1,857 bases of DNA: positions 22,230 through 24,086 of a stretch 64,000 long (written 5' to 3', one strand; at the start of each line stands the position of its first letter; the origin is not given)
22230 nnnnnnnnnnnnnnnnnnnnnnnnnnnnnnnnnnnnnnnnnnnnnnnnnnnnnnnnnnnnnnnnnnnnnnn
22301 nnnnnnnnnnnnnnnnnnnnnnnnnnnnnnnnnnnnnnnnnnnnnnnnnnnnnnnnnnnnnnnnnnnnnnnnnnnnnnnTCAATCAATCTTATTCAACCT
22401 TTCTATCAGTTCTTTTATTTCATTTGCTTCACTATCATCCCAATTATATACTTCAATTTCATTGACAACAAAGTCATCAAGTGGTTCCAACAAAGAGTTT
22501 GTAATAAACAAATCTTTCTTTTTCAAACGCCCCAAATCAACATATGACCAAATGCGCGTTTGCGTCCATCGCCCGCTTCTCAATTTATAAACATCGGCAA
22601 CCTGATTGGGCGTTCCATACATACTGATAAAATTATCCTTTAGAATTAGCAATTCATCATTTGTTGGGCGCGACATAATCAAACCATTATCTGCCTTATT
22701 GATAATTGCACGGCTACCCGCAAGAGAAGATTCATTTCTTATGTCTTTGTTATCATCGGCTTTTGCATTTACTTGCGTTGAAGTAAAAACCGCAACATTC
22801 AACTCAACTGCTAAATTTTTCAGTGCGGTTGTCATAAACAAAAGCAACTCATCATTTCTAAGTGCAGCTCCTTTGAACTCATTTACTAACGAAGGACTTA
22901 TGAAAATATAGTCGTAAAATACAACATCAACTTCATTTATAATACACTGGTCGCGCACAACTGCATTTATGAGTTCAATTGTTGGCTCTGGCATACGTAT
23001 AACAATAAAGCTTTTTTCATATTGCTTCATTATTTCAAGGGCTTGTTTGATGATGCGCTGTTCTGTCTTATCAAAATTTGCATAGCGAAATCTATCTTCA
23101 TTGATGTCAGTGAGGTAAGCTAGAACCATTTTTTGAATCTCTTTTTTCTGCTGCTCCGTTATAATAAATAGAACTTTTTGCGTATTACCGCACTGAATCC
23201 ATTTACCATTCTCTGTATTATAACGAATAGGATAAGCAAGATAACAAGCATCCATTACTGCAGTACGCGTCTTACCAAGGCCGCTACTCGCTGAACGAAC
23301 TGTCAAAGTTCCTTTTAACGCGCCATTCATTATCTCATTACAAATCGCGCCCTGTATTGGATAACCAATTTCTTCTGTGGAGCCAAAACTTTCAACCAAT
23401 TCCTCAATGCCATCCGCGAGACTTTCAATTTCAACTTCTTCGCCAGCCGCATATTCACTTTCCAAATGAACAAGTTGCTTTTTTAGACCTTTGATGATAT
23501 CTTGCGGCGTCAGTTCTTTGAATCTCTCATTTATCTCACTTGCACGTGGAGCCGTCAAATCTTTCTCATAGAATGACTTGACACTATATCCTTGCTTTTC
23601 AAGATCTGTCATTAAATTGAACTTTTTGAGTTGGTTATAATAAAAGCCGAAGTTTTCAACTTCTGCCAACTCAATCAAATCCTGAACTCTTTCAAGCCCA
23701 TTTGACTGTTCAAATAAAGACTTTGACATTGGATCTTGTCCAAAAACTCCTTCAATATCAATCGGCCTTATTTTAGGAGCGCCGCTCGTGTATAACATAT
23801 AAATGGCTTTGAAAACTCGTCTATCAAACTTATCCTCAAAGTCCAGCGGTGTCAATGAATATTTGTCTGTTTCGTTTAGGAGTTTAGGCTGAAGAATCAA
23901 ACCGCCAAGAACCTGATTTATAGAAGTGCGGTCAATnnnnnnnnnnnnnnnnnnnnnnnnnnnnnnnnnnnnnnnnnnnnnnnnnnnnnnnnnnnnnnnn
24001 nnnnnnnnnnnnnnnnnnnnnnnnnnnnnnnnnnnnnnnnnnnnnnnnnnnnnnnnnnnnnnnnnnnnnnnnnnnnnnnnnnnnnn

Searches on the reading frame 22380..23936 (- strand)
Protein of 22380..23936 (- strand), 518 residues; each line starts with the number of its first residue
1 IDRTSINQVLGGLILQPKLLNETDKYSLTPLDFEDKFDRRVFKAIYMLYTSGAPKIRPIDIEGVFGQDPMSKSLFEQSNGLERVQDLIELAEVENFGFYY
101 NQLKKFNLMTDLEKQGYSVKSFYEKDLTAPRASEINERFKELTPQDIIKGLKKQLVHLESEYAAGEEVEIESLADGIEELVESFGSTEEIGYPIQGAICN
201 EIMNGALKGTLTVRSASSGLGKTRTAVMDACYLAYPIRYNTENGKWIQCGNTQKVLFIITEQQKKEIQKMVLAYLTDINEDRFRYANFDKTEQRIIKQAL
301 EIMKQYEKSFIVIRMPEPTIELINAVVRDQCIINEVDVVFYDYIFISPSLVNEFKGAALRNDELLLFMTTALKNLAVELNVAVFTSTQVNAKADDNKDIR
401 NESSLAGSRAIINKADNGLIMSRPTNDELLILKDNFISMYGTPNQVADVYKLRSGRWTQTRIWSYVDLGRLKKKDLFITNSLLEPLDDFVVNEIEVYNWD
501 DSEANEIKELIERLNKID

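Call 54: search_protein_families(library=phrogs, proteins=[window:22380-23936:-], max_evalue=0.00001)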
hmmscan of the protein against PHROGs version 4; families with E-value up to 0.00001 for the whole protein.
window:22380-23936:- (518 aa): 2 families
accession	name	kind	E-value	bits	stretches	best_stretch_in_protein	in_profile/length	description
phrog_19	-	DNA, RNA and nucleotide metabolism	7.6e-48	164.8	1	7-471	165-576/621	DnaB-like replicative helicase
phrog_239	-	DNA, RNA and nucleotide metabolism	1.6e-14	54.8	1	164-463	317-602/801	DNA primase/helicase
